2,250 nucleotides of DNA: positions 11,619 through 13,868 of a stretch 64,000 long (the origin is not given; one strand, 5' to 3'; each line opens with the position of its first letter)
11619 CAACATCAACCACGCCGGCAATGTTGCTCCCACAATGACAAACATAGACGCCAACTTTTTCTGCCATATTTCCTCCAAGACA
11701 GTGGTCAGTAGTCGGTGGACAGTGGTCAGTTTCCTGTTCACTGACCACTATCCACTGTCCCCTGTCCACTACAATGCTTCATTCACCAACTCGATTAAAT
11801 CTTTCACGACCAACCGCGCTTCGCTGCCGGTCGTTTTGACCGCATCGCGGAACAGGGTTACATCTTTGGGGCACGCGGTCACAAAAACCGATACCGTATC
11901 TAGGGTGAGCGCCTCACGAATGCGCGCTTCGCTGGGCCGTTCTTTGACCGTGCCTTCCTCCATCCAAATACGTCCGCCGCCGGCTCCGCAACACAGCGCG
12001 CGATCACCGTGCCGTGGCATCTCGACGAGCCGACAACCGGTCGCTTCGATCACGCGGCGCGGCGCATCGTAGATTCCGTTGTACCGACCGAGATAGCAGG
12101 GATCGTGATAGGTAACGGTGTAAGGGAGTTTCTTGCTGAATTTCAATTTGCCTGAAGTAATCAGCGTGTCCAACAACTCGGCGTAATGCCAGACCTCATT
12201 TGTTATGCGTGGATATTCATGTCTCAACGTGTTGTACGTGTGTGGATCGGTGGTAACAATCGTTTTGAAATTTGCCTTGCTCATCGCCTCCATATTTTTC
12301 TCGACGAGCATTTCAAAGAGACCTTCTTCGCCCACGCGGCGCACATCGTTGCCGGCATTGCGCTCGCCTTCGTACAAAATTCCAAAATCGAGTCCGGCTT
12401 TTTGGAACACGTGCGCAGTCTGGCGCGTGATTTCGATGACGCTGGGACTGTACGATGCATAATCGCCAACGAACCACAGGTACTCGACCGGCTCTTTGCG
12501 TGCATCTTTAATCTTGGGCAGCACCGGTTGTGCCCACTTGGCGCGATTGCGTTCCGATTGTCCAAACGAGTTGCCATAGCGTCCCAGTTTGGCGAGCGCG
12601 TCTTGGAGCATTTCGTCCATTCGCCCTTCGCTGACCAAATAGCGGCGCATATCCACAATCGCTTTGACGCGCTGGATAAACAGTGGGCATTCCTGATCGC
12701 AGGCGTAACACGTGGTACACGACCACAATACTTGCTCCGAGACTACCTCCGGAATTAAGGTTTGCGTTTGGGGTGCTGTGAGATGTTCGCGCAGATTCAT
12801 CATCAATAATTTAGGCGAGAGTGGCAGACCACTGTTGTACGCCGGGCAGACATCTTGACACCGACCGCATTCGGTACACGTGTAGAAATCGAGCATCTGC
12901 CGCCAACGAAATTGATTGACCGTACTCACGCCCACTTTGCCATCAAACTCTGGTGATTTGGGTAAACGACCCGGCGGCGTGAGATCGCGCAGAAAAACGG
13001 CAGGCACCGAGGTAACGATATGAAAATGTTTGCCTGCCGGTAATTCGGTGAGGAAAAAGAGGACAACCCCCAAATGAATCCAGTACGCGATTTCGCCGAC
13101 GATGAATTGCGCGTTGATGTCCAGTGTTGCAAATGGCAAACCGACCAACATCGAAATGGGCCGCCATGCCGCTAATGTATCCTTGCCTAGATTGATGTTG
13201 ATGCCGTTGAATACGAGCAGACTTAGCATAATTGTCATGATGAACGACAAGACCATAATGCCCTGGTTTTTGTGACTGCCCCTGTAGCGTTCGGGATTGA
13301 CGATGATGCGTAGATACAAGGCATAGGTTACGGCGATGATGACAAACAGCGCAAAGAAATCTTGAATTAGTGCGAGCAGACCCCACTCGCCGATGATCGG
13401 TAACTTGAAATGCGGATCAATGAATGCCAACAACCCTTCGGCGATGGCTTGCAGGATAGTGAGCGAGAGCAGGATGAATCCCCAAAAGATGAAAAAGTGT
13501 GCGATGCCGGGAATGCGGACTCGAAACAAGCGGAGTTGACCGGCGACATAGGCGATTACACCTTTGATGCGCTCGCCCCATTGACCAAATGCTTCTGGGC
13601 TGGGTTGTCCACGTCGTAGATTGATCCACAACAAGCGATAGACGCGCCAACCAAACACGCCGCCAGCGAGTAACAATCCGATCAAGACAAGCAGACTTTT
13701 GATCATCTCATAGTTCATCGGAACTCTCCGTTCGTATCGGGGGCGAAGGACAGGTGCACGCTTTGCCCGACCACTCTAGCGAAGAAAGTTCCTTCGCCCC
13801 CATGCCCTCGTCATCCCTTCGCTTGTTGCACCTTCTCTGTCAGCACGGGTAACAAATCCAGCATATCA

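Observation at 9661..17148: etfBA operon bracketed by two HdrD/DsrK-like CCG proteins (one membrane-anchored) and ending in an HdrA paralog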

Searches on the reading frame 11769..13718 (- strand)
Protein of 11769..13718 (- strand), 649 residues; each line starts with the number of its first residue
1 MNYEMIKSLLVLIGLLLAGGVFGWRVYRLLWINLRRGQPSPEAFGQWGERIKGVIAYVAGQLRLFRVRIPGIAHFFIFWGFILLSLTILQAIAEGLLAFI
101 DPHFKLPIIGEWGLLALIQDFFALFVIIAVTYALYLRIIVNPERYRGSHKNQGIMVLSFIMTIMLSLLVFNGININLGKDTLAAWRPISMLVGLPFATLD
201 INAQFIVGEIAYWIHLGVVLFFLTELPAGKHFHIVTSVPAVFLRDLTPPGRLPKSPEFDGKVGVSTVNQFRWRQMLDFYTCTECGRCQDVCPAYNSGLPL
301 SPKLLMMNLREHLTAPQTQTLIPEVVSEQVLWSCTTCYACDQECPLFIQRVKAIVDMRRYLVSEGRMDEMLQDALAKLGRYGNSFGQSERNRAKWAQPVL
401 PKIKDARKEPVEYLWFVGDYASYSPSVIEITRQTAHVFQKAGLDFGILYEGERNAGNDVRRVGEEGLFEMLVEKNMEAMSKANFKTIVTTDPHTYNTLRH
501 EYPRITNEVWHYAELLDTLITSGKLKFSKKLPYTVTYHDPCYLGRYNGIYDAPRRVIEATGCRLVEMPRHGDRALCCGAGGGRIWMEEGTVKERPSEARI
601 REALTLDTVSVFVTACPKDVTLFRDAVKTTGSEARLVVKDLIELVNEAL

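Call 3: search_protein_families(library=pfam, proteins=[window:11769-13718:-])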
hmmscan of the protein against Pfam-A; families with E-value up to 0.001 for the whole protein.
window:11769-13718:- (649 aa): 7 families
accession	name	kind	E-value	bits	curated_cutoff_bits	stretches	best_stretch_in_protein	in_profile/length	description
PF02754.22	CCG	-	7.9e-18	64.8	20.6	1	535-617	1-78/85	Cysteine-rich domain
PF13183.11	Fer4_8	-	3e-10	40.9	27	1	279-346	3-66/68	4Fe-4S dicluster domain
PF13237.11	Fer4_10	-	5.5e-09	36.3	25.5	1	277-345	5-53/53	4Fe-4S dicluster domain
PF13187.11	Fer4_9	-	8.8e-08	32.5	27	1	281-345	2-48/52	4Fe-4S dicluster domain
PF12797.12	Fer4_2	-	4e-07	30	24.5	1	272-293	1-22/22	4Fe-4S binding domain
PF13484.11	Fer4_16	-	6.3e-06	27.3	30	1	280-345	1-64/66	4Fe-4S double cluster binding domain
PF13534.11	Fer4_17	-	8.3e-06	26.7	22.2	1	281-345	2-57/61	4Fe-4S dicluster domain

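Call 4: search_protein_families(library=ncbifam, proteins=[window:11769-13718:-])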
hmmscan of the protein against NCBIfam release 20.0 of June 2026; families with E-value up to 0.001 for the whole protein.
window:11769-13718:- (649 aa): 19 families
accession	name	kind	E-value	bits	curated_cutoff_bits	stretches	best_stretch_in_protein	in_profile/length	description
NF004898.0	PRK06259.1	equivalog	4.5e-35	121.2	385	1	273-648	128-487/488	fumarate reductase (CoM/CoB) subunit TfrB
NF045670.1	quin_L_LdhH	equivalog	1.9e-19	69.4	800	1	433-601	487-664/706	L-lactate dehydrogenase (quinone) large subunit LdhH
NF045724.1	ferredox_TmcB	equivalog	2.1e-19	69.4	735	1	279-628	41-409/430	electron transfer complex ferredoxin TmcB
NF045796.1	DsrK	equivalog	2.8e-17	62.5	400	1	506-599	296-390/453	sulfate reduction electron transfer complex DsrMKJOP subunit DsrK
NF045663.1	diclust_near_Sec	equivalog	1e-14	53.6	530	1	327-602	348-602/759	pyridine nucleotide-disulfide oxidoreductase/dicluster-binding protein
TIGR03290.1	CoB_CoM_SS_C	equivalog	7.6e-12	45.4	160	1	280-393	3-107/144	CoB--CoM heterodisulfide reductase subunit C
NF045711.1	sulf_resp_HmcF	equivalog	1.2e-10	40.8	750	1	469-583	260-385/457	sulfate respiration complex iron-sulfur protein HmcF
TIGR00273.1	TIGR00273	equivalog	2.2e-08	33.4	444.8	1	277-404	291-414/432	LutB/LldF family L-lactate oxidation iron-sulfur protein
NF008434.0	PRK11274.1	equivalog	2.7e-08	33.2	333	0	280-370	24-109/409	glycolate oxidase subunit GlcF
NF009226.0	PRK12576.1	equivalog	7.8e-08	32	344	1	273-364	148-240/317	succinate dehydrogenase/fumarate reductase iron-sulfur subunit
NF041890.1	hdrC_Methbact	equivalog_domain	9.8e-08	31.8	270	1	267-376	17-116/192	ferredoxin:CoB-CoM heterodisulfide reductase subunit HdrC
NF004616.0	PRK05950.1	subfamily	1.2e-07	31.1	228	1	273-364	141-236/238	succinate dehydrogenase iron-sulfur subunit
TIGR00384.1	dhsB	subfamily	2.3e-07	30.5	88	1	274-357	135-221/222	succinate dehydrogenase and fumarate reductase iron-sulfur protein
NF008369.0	PRK11168.1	equivalog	2.9e-07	29.7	278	1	405-588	163-345/401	anaerobic glycerol-3-phosphate dehydrogenase subunit C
NF058577.1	FdxA_fam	equivalog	3.2e-06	27.2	65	0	273-293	30-50/52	4Fe-4S ferredoxin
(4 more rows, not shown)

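Call 9: find_homologous_proteins(query=window:11769-13718:-)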
Query window:11769-13718:- (649 aa): 7994 proteins with E <= 0.001 among 8000 candidates; the best 120 are listed.
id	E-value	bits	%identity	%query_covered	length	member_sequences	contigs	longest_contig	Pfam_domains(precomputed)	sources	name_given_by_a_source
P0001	0.0e+0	1481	98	100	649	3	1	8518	PF12797.13,PF13484.12,PF13534.12,PF02754.22,PF13237.12,PF13183.12,PF13187.12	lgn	-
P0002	0.0e+0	1348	87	100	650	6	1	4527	PF12797.13,PF13484.12,PF13534.12,PF02754.22,PF13237.12,PF13183.12,PF13187.12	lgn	-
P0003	0.0e+0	1330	86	100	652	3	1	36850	PF12797.13,PF13484.12,PF13534.12,PF02754.22,PF13237.12,PF13183.12,PF13187.12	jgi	jgi:Fe-S oxidoreductase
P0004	0.0e+0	1273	83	100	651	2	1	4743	PF12797.13,PF13484.12,PF13534.12,PF02754.22,PF13237.12,PF13183.12,PF13187.12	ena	-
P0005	0.0e+0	1265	82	100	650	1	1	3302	PF12797.13,PF13484.12,PF13534.12,PF02754.22,PF13237.12,PF13183.12,PF13187.12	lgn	-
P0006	0.0e+0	1264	82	100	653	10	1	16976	PF12797.13,PF13484.12,PF13534.12,PF02754.22,PF13237.12,PF13183.12,PF13187.12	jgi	jgi:Fe-S oxidoreductase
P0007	0.0e+0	1263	82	100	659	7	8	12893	PF12797.13,PF13484.12,PF02754.22,PF13237.12,PF13183.12,PF13187.12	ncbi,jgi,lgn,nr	ncbi:MAG: 4Fe-4S dicluster domain-containing protein [Chloroflexi bacterium]|nr:4Fe-4S dicluster dom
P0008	0.0e+0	1262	82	100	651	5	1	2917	PF12797.13,PF13484.12,PF13534.12,PF02754.22,PF13237.12,PF13183.12,PF13187.12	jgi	-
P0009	0.0e+0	1259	81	100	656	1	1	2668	PF12797.13,PF13484.12,PF02754.22,PF13237.12,PF13183.12,PF13187.12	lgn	-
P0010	0.0e+0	1249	79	100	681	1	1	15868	PF12797.13,PF13484.12,PF02754.22,PF13237.12,PF13183.12,PF13187.12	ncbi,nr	ncbi:MAG: (Fe-S)-binding protein [Anaerolineae bacterium]|nr:(Fe-S)-binding protein [Anaerolineae ba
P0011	0.0e+0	1248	81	99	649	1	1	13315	PF12797.13,PF13484.12,PF02754.22,PF13237.12,PF13183.12,PF13187.12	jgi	jgi:Fe-S oxidoreductase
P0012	0.0e+0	1247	82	100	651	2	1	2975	PF12797.13,PF13484.12,PF02754.22,PF13237.12,PF13183.12,PF13187.12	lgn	-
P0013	0.0e+0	1243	80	100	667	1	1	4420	PF12797.13,PF13484.12,PF13534.12,PF02754.22,PF13237.12,PF13183.12,PF13187.12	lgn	-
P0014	0.0e+0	1242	80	100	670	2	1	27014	PF12797.13,PF02754.22,PF13237.12,PF13183.12,PF13187.12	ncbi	-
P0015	0.0e+0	1204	78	100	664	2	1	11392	PF12797.13,PF02754.22,PF13237.12,PF13183.12,PF13187.12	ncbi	-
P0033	0.0e+0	1094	72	100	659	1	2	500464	PF12797.13,PF13484.12,PF13534.12,PF02754.22,PF13237.12,PF13183.12,PF13187.12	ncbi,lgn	-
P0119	0.0e+0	1056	68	100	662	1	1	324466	PF12797.13,PF02754.22,PF13237.12,PF13183.12,PF13187.12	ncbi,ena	-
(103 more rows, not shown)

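Call 12: find_encoding_contigs(protein=P0033, flank=10000, max_places=2)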
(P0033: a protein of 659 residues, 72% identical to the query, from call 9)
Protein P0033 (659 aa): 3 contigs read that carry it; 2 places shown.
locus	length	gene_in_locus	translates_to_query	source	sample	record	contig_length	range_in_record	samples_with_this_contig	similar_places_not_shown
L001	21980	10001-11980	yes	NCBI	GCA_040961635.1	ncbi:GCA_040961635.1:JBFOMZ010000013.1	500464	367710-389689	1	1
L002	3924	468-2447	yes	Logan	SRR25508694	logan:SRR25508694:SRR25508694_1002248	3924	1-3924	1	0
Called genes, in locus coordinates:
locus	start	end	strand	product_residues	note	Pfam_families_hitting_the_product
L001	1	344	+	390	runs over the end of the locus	PF03264:Cytochrom_NNT (faint), PF09699:Paired_CXXCH_1 (faint), PF14522:Cytochrome_C7 (faint), PF14537:Cytochrom_c3_2 (faint), PF02085:Cytochrom_CIII (faint), PF22113:Mtrc-MtrF_II-IV_dom (weak), PF02335:Cytochrom_C552 (weak)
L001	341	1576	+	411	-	PF01292:Ni_hydr_CYTB, PF00034:Cytochrom_C (weak), PF07635:PSCyt1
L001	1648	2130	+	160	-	PF00355:Rieske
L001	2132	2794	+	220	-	PF00033:Cytochrome_B, PF13631:Cytochrom_B_N_2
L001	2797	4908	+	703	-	PF00032:Cytochrom_B_C, PF13442:Cytochrome_CBB3, PF14376:Haem_bd (faint), PF14495:Cytochrom_C550 (faint), PF14522:Cytochrome_C7 (faint), PF13442:Cytochrome_CBB3, PF00034:Cytochrom_C, PF13442:Cytochrome_CBB3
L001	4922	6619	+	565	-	PF03264:Cytochrom_NNT, PF14522:Cytochrome_C7 (faint), PF14537:Cytochrom_c3_2 (faint), PF07635:PSCyt1 (weak)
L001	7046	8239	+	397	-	PF13183:Fer4_8, PF13237:Fer4_10, PF13187:Fer4_9, PF13534:Fer4_17 (weak), PF02754:CCG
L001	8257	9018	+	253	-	PF01012:ETF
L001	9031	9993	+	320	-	PF01012:ETF, PF00766:ETF_alpha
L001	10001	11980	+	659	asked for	PF12797:Fer4_2 (weak), PF13183:Fer4_8, PF13187:Fer4_9, PF13237:Fer4_10, PF13484:Fer4_16 (weak), PF13534:Fer4_17 (weak), PF02754:CCG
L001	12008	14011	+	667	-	PF09308:LuxQ-periplasm (weak), PF14827:dCache_3 (weak), PF17203:sCache_3_2 (faint), PF17201:Cache_3-Cache_2, PF17202:sCache_3_3, PF00672:HAMP, PF00512:HisKA, PF02518:HATPase_c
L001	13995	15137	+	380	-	PF00072:Response_reg, PF00512:HisKA, PF02518:HATPase_c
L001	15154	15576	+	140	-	PF00072:Response_reg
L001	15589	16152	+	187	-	PF13183:Fer4_8, PF13187:Fer4_9 (weak), PF13534:Fer4_17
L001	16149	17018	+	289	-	PF02754:CCG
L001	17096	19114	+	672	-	PF00890:FAD_binding_2 (weak), PF01266:DAO (weak), PF07992:Pyr_redox_2 (weak), PF12831:FAD_oxidored, PF13450:NAD_binding_8, PF13237:Fer4_10, PF14697:Fer4_21 (weak), PF12838:Fer4_7 (weak), +7 more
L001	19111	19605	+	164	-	PF02662:FlpD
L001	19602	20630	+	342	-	PF01058:Oxidored_q6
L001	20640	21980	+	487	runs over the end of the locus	PF27537:HoxH, PF00374:NiFeSe_Hases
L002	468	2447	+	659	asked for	PF12797:Fer4_2 (weak), PF13183:Fer4_8, PF13187:Fer4_9, PF13237:Fer4_10, PF13484:Fer4_16 (weak), PF13534:Fer4_17 (weak), PF02754:CCG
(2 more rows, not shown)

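Call 13: find_encoding_contigs(protein=P0119, flank=10000, max_places=2)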
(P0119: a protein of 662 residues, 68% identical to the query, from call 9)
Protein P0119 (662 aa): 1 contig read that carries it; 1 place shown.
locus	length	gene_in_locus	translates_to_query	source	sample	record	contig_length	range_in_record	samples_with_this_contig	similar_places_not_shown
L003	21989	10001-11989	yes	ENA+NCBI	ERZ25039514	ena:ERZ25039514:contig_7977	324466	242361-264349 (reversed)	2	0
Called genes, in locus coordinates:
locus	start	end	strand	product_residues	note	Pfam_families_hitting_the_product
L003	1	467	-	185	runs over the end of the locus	-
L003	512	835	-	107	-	-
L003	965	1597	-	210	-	-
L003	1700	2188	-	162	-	PF04073:tRNA_edit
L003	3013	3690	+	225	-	PF00892:EamA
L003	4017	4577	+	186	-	-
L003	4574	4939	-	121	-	-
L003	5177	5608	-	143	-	PF01040:UbiA (faint)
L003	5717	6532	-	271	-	PF01040:UbiA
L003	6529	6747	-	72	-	-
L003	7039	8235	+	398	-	PF13183:Fer4_8, PF13187:Fer4_9, PF13237:Fer4_10, PF13534:Fer4_17 (weak), PF02754:CCG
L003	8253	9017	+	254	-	PF01012:ETF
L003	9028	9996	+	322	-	PF01012:ETF, PF00766:ETF_alpha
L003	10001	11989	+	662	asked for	PF12797:Fer4_2 (faint), PF13183:Fer4_8, PF13187:Fer4_9, PF13237:Fer4_10, PF02754:CCG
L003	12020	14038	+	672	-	PF09308:LuxQ-periplasm (faint), PF17203:sCache_3_2 (faint), PF17201:Cache_3-Cache_2, PF17202:sCache_3_3, PF00672:HAMP, PF00512:HisKA, PF02518:HATPase_c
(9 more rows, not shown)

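Call 22: search_solved_structures(query=window:11769-13718:-, max_evalue=0.001, show_alignments=2)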
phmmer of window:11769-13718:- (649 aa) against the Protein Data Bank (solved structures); distinct sequences matched with E-value up to 0.001: 8.
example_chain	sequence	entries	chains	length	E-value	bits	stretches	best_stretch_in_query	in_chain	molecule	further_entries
9ojn_A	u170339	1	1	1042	3.6e-110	372.6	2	325-634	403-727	Iron-sulfur-binding reductase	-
8rvv_C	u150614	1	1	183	9.7e-07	30.8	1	280-357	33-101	H(2):CoB-CoM heterodisulfide,ferredoxin reductase subunit C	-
8rvu_c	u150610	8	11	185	9.9e-07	30.8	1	280-357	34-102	H(2):CoB-CoM heterodisulfide,ferredoxin reductase subunit C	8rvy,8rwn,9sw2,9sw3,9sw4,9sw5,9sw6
7bkb_C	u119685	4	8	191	9.2e-06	27.6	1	280-396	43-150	CoB--CoM heterodisulfide reductase subunit C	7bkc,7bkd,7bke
5odc_C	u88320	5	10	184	9.2e-06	27.6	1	279-391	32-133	Heterodisulfide reductase, subunit C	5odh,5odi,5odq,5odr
9sfi_E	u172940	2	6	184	1.9e-05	26.6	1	275-369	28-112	H(2)/formate:CoB-CoM heterodisulfide,ferredoxin reductase subunit C2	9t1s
9sfi_C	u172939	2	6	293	0.00018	23.3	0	506-617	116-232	H(2)/formate:CoB-CoM heterodisulfide,ferredoxin reductase subunit B2 | Heterodisulfide reductase subunit B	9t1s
1yq3_B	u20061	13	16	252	0.00048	21.9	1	268-362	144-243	succinate dehydrogenase Ip subunit | Succinate dehydrogenase [ubiquinone] iron-sulfur subunit, mitochondrial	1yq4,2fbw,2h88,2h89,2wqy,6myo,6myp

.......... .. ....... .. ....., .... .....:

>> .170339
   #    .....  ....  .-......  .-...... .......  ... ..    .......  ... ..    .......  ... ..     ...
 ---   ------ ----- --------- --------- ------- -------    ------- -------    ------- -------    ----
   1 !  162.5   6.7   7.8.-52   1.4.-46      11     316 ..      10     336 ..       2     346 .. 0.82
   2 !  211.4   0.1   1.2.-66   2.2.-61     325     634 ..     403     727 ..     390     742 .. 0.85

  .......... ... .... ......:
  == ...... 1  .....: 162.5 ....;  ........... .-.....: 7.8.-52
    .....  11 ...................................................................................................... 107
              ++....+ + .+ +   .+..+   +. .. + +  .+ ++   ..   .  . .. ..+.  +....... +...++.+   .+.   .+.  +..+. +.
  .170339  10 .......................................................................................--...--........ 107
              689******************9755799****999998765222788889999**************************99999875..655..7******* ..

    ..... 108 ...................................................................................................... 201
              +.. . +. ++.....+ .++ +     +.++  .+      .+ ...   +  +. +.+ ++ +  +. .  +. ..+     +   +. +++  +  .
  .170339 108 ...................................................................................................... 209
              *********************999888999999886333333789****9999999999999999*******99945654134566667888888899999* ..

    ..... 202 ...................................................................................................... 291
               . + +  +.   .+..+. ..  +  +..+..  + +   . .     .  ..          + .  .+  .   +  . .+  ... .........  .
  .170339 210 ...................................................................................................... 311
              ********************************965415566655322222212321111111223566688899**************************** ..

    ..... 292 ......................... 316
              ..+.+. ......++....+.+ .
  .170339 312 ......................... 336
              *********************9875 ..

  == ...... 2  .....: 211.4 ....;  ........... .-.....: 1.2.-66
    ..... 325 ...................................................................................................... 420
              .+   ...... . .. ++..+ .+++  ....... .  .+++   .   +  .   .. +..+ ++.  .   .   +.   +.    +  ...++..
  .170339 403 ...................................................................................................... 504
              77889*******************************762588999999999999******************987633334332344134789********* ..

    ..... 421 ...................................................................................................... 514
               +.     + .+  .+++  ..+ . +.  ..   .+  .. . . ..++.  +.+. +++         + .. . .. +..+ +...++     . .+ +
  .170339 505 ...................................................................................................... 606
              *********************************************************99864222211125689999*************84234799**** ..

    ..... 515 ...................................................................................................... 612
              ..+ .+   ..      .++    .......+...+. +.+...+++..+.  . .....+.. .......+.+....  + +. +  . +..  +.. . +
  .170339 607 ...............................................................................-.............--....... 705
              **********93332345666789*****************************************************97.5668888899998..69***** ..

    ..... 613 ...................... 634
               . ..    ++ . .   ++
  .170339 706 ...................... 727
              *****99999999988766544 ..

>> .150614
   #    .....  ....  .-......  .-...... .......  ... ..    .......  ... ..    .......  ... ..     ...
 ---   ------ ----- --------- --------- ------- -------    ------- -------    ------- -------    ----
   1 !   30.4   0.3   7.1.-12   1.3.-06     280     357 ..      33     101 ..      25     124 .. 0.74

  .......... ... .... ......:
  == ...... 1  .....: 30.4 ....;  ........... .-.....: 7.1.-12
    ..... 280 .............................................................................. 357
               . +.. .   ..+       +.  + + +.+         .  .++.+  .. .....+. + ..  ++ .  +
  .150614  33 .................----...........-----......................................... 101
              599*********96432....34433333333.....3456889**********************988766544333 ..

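Call 27: search_protein_representatives(protein=window:11769-13718:-)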
Query: 649 residues. Proteins with E-value up to 0.001 (for the whole library): 9919; up to 1e-10: 5395; up to 1e-30: 1589. The best 150 are listed.
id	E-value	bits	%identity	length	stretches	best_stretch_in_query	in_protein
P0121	5.6e-282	953.5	66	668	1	1-649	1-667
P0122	4.9e-191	653.0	50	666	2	319-648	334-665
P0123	3.9e-177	607.1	47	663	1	14-649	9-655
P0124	1.4e-175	602.0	46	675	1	16-648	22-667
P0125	2.8e-172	591.0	46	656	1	16-649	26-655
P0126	4.5e-170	583.7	48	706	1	16-649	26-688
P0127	8.3e-164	563.1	47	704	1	16-648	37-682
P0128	1.6e-159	548.9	44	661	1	28-646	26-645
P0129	2.1e-159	548.5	45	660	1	15-648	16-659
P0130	2.6e-156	538.3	42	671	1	8-647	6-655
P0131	8.8e-156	536.5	46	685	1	10-649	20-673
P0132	1.2e-153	529.5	44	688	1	13-649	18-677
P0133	2.0e-153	528.8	45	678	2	323-648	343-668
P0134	1.2e-151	522.9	47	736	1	66-649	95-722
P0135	1.4e-151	522.7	47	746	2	183-648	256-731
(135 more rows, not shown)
